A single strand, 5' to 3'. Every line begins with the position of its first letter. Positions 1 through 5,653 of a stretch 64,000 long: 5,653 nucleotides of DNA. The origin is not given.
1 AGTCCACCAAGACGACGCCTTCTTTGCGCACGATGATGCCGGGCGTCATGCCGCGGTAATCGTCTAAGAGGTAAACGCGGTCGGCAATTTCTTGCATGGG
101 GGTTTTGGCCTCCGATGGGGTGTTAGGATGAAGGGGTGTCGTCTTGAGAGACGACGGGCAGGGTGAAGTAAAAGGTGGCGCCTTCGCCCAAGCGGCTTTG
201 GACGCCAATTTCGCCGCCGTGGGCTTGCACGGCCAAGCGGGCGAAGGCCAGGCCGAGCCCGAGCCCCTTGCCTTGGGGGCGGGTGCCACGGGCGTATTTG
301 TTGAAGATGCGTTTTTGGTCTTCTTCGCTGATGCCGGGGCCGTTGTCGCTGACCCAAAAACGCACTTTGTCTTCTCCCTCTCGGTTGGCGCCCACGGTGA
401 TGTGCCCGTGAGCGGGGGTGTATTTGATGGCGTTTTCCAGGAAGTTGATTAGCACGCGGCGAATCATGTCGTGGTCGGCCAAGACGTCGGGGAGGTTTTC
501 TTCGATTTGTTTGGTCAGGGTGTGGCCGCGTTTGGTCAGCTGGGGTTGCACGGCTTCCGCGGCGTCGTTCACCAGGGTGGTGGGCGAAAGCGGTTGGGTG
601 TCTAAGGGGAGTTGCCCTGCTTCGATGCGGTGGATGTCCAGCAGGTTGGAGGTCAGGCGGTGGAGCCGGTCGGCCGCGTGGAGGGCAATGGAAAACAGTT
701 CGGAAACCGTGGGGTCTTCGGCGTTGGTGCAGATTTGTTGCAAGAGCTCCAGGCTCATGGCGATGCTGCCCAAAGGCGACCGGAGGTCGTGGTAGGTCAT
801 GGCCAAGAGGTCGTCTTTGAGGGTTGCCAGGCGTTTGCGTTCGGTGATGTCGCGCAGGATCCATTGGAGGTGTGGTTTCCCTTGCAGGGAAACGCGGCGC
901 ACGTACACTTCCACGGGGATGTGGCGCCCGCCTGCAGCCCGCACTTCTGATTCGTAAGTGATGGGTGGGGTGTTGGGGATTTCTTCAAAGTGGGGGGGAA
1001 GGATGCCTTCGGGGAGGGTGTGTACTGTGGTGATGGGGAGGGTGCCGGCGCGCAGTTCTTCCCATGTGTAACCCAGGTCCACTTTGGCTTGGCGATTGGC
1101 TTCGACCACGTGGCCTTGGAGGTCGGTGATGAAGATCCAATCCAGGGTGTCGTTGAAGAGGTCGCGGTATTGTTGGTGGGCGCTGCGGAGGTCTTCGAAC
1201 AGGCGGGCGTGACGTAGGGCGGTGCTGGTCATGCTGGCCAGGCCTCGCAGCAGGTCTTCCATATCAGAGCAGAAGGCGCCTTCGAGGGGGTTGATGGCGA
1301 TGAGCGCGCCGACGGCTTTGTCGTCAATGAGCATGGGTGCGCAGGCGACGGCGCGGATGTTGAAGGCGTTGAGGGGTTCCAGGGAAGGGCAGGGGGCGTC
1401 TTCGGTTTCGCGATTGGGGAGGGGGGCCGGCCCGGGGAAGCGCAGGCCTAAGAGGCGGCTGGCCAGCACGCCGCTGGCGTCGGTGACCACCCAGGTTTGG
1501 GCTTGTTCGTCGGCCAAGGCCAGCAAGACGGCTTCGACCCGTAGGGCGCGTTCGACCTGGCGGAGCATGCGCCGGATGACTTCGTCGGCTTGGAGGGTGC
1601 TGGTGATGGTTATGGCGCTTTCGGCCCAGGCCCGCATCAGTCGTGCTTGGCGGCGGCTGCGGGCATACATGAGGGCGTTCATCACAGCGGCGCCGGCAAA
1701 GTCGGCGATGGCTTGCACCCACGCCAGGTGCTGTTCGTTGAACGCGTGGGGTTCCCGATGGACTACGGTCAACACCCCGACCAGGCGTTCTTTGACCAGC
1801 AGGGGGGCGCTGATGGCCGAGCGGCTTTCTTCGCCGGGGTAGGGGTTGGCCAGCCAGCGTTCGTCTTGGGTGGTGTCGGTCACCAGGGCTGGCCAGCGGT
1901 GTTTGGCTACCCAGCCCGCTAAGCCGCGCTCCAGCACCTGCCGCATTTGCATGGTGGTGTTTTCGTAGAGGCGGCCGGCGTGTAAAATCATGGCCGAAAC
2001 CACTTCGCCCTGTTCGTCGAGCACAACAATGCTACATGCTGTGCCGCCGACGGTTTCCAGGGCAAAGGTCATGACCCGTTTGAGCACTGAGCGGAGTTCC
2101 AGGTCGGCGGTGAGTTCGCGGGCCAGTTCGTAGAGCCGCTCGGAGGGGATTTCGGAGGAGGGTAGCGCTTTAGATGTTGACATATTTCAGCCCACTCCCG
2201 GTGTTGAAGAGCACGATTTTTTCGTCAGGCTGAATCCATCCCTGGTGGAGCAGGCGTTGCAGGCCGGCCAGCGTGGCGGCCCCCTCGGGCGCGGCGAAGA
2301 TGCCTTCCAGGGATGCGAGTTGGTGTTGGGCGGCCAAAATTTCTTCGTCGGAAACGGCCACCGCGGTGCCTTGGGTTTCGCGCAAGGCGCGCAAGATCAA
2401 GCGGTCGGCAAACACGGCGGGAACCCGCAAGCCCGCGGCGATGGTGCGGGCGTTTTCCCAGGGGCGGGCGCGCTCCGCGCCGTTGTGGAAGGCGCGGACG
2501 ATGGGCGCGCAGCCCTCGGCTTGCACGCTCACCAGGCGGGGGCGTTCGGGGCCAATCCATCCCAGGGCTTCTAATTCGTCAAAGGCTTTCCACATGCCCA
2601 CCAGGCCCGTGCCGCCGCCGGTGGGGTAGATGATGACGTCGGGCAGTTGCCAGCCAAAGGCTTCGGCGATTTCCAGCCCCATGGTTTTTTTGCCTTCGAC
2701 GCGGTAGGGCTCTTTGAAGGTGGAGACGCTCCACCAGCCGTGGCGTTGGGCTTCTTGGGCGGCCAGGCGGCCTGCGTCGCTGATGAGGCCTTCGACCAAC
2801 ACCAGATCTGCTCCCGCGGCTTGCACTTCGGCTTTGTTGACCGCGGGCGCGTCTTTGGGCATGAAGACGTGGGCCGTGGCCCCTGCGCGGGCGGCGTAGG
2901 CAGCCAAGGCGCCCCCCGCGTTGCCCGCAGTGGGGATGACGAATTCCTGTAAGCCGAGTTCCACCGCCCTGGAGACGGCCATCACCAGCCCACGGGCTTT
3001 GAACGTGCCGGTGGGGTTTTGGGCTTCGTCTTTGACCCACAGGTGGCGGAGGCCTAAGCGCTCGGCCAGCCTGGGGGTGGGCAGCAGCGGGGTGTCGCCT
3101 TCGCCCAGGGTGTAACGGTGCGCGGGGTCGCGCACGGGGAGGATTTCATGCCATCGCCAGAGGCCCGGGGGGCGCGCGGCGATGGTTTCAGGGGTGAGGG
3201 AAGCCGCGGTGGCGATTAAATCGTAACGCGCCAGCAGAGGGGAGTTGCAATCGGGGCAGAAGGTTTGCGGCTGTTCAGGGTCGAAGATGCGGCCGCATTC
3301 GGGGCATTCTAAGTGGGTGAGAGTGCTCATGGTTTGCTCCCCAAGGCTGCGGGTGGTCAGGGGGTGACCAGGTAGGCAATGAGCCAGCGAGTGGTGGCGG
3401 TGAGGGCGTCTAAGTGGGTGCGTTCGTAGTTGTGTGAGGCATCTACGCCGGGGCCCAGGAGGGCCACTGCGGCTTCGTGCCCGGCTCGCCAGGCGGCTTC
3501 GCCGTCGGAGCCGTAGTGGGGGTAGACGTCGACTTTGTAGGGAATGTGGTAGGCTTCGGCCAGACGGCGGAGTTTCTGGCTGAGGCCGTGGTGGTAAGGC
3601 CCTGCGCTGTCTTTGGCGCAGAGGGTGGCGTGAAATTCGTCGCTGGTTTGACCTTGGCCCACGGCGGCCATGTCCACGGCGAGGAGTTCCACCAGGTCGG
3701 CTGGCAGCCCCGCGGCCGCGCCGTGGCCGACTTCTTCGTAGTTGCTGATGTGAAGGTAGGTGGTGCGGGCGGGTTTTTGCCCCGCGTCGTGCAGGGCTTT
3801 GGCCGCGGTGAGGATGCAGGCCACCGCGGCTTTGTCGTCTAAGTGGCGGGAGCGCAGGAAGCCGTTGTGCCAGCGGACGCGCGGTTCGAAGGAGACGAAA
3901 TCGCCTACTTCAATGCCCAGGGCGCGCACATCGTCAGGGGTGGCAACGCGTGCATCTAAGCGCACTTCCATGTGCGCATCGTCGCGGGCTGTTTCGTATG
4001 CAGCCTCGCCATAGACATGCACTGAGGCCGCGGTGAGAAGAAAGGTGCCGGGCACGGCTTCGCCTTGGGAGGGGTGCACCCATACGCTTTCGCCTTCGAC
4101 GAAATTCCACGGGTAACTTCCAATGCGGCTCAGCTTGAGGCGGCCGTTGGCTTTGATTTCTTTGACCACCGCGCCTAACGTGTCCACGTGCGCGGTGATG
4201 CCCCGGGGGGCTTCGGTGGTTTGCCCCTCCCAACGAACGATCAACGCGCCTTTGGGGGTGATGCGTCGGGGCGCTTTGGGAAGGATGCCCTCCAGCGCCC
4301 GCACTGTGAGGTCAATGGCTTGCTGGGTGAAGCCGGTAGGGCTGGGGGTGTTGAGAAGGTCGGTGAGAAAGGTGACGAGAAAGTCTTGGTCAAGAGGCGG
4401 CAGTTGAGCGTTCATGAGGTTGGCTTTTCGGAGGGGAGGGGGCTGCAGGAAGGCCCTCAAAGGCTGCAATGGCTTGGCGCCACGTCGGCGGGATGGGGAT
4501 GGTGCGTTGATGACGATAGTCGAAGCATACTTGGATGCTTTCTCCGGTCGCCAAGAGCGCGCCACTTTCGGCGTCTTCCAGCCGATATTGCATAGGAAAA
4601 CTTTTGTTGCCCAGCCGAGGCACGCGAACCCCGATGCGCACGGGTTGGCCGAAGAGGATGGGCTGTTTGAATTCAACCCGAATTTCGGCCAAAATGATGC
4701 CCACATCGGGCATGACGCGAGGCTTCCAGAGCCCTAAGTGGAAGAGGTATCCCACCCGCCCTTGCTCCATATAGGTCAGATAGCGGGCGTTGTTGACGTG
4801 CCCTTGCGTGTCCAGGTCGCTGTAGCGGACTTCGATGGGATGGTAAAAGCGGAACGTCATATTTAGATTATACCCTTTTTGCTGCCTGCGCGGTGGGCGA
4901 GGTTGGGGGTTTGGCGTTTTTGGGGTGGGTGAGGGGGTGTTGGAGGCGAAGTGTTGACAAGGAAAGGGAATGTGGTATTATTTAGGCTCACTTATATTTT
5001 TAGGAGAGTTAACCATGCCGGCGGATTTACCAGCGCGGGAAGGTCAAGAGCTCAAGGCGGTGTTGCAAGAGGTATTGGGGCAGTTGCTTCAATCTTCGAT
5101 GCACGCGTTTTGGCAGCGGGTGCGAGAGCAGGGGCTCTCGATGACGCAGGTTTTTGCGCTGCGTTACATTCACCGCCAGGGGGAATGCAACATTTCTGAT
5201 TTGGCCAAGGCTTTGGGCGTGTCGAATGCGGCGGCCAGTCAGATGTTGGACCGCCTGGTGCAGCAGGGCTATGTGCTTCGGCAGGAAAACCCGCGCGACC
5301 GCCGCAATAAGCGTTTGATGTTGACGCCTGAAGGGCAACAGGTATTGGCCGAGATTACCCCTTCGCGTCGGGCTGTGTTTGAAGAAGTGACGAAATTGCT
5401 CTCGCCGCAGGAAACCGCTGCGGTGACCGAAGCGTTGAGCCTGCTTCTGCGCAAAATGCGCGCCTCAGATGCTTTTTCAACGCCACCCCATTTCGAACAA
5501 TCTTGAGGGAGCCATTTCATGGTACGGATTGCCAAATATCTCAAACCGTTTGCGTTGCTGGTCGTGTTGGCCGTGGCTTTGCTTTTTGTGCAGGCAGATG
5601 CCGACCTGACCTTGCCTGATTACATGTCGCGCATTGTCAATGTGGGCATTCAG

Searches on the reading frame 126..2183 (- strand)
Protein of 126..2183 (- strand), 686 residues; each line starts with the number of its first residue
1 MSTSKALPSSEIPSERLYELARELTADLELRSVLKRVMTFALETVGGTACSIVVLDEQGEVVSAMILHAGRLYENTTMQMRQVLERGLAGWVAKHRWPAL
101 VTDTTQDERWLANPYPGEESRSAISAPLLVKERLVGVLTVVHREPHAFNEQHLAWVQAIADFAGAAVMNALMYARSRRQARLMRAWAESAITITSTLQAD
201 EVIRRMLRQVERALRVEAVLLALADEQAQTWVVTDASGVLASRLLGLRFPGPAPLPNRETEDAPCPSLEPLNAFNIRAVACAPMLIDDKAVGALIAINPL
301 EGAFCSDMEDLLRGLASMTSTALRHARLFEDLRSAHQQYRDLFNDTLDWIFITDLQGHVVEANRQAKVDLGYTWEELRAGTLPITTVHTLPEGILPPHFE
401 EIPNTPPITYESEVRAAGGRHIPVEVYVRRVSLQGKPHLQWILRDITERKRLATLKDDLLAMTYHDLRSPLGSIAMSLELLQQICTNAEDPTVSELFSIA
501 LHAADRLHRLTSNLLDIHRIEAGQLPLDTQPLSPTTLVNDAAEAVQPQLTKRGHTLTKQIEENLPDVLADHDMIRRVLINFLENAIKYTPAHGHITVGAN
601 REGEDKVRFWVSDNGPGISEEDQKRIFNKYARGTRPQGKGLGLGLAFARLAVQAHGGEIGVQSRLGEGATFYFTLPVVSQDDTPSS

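Call 59: search_protein_families(library=pfam, proteins=[window:126-2183:-], max_evalue=0.0001)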
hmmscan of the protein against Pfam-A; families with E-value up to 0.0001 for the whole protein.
window:126-2183:- (686 aa): 6 families
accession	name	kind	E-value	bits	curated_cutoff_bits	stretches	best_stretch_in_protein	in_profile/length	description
PF02518.31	HATPase_c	-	3.7e-27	95.4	26.4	1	570-677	2-109/111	Histidine kinase-, DNA gyrase B-, and HSP90-like ATPase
PF13185.12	GAF_2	-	3.1e-25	89.4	28.6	1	29-167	3-135/136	GAF domain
PF01590.32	GAF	-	3.5e-24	86.3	22.4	2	30-167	2-133/133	GAF domain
PF00512.31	HisKA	-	3.5e-11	43.4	26.9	1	456-523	2-66/66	His Kinase A (phospho-acceptor) domain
PF13492.12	GAF_3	-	4.7e-10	40.4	27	1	34-168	6-128/129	GAF domain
PF13426.13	PAS_9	-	2e-06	28.5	27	1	348-448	2-103/103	PAS domain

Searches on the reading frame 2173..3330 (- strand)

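Call 59: search_protein_families(library=pfam, proteins=[window:2173-3330:-], max_evalue=0.0001)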
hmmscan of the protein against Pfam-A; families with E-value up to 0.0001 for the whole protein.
window:2173-3330:- (386 aa): 1 family
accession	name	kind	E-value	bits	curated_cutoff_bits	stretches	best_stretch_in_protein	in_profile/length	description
PF00291.31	PALP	-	2.1e-78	264.1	35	1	74-378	2-295/295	Pyridoxal-phosphate dependent enzyme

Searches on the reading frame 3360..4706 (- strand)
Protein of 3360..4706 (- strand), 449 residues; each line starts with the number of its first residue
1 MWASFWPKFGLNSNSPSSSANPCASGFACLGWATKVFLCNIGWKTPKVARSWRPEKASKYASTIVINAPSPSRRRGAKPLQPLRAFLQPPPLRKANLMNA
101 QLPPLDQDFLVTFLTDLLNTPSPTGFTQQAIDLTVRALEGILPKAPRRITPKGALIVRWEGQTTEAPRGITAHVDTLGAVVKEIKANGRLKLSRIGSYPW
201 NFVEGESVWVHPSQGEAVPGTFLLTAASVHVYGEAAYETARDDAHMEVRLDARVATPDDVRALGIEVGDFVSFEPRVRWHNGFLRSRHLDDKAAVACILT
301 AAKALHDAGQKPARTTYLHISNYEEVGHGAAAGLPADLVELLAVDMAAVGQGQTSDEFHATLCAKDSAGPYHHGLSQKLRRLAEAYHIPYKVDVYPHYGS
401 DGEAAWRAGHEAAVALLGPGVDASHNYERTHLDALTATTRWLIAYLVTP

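Call 59: search_protein_families(library=pfam, proteins=[window:3360-4706:-], max_evalue=0.0001)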
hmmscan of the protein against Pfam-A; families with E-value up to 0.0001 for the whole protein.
window:3360-4706:- (449 aa): 2 families
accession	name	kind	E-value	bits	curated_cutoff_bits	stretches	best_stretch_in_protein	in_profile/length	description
PF05343.19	Peptidase_M42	-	1.2e-68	231.8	23.2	1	153-439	1-290/292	M42 glutamyl aminopeptidase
PF01546.33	Peptidase_M20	-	7.7e-09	36.2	24.6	1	274-445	20-203/206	Peptidase family M20/M25/M40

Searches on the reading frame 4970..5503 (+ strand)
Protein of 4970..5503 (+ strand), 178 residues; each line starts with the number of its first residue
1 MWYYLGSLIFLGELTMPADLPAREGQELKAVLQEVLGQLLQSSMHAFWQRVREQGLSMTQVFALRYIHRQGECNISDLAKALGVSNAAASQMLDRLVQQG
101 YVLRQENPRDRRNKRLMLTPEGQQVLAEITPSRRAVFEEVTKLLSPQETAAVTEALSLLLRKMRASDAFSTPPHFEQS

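Call 59: search_protein_families(library=pfam, proteins=[window:4970-5503:+], max_evalue=0.0001)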
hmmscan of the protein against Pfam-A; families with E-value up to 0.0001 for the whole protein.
window:4970-5503:+ (178 aa): 8 families
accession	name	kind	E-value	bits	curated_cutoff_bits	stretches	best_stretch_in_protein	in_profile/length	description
PF01047.28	MarR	-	4e-19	68.7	24.6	1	56-113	1-58/59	MarR family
PF12802.13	MarR_2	-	2.7e-15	56.7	27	1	55-112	2-60/61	MarR family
PF13463.12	HTH_27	-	2e-08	34.8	22.2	1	57-122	2-68/68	Winged helix DNA-binding domain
PF13412.12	HTH_24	-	8.7e-07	28.9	21.9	1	64-102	9-47/48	Winged helix-turn-helix DNA-binding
PF01325.25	Fe_dep_repress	-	9.8e-07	29.3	26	1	74-102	24-52/60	Iron dependent repressor, N-terminal DNA binding domain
PF09339.16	HTH_IclR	-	2.2e-06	27.8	22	1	64-104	9-50/52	IclR helix-turn-helix domain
PF01022.26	HTH_5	-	1e-05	25.7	22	1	69-102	12-45/47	Bacterial regulatory protein, arsR family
PF01978.25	TrmB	-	8.8e-05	22.7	25.6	0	55-108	5-58/68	Sugar-specific transcriptional regulator TrmB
